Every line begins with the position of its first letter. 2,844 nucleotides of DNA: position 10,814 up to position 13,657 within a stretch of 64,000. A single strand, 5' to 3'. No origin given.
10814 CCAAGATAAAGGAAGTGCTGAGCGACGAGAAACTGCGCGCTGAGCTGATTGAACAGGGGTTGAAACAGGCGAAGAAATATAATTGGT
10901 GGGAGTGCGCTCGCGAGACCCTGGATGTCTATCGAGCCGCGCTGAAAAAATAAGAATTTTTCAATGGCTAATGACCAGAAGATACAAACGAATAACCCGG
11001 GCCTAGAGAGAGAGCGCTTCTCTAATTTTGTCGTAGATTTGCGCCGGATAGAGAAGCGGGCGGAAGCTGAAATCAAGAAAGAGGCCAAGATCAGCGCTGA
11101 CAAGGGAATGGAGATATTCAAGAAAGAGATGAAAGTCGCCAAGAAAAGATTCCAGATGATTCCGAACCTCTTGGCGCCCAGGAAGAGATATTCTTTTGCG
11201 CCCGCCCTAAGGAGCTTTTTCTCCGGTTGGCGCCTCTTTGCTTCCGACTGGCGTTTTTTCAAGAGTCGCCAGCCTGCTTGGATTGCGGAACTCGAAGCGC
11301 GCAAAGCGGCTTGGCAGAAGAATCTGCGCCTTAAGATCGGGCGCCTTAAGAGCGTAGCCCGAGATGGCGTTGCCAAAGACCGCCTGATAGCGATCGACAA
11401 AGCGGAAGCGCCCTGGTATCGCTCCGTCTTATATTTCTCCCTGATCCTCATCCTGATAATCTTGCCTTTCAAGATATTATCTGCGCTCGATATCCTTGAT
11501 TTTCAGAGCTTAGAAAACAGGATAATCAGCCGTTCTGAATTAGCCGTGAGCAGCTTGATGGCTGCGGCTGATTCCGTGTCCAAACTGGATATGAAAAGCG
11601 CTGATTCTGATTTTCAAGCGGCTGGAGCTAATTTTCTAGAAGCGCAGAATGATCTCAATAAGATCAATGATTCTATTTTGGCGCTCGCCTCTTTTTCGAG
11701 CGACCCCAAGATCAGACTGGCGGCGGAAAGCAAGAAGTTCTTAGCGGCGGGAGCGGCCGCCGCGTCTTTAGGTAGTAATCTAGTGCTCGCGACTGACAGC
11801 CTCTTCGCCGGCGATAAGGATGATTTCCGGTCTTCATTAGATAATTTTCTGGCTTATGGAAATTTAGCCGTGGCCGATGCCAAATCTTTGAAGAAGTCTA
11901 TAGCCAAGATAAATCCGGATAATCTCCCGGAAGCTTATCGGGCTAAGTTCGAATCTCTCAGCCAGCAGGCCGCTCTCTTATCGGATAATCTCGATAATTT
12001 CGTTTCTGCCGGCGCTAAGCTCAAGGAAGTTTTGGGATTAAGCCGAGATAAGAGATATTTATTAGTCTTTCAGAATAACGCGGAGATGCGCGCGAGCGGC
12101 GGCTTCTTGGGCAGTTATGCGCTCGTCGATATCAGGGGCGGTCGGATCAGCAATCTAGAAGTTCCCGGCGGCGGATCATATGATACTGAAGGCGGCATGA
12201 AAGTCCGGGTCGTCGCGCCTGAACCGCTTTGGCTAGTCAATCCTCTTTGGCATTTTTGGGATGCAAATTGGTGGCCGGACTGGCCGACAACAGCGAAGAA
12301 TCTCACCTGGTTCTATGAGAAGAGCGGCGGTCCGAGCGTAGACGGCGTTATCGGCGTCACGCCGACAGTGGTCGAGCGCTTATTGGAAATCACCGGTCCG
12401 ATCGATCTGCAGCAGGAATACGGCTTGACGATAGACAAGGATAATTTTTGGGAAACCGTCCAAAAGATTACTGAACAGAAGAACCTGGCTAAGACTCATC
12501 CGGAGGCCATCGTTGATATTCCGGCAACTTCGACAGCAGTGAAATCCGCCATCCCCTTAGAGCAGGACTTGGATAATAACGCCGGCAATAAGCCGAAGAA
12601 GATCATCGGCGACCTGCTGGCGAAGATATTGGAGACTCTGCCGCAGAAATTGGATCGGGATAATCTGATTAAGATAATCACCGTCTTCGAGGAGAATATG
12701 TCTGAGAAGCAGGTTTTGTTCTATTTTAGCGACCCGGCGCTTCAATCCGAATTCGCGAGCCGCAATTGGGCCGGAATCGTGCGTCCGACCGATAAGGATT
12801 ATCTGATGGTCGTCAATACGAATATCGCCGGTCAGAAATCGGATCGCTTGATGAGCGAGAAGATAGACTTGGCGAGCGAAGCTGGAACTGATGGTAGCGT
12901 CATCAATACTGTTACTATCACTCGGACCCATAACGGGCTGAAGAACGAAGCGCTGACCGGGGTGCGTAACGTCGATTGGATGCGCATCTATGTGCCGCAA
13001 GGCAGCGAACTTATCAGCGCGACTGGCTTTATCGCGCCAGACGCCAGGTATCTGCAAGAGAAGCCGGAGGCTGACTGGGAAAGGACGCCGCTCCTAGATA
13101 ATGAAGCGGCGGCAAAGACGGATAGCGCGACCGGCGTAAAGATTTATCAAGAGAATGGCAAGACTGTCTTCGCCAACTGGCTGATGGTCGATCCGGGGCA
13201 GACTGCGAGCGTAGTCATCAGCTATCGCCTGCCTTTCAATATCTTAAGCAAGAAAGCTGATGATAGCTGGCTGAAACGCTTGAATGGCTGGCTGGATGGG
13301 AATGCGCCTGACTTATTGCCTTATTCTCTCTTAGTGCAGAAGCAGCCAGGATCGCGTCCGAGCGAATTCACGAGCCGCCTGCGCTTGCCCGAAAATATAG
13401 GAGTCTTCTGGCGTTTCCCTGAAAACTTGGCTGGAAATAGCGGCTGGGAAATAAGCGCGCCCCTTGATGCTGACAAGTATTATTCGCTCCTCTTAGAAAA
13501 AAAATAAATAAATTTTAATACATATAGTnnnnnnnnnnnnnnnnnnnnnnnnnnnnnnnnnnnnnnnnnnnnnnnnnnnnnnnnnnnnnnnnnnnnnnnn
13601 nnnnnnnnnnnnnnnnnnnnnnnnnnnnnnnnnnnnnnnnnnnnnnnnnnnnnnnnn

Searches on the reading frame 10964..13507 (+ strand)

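Call 76: search_protein_families(library=pfam, proteins=[window:10964-13507:+], max_evalue=0.0001)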
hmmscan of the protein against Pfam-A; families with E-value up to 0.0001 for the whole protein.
window:10964-13507:+ (847 aa): 1 family
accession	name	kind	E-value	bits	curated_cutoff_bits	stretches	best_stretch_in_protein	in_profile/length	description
PF13196.11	DUF4012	-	2.1e-28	100.1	28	1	362-500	3-140/144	Protein of unknown function (DUF4012)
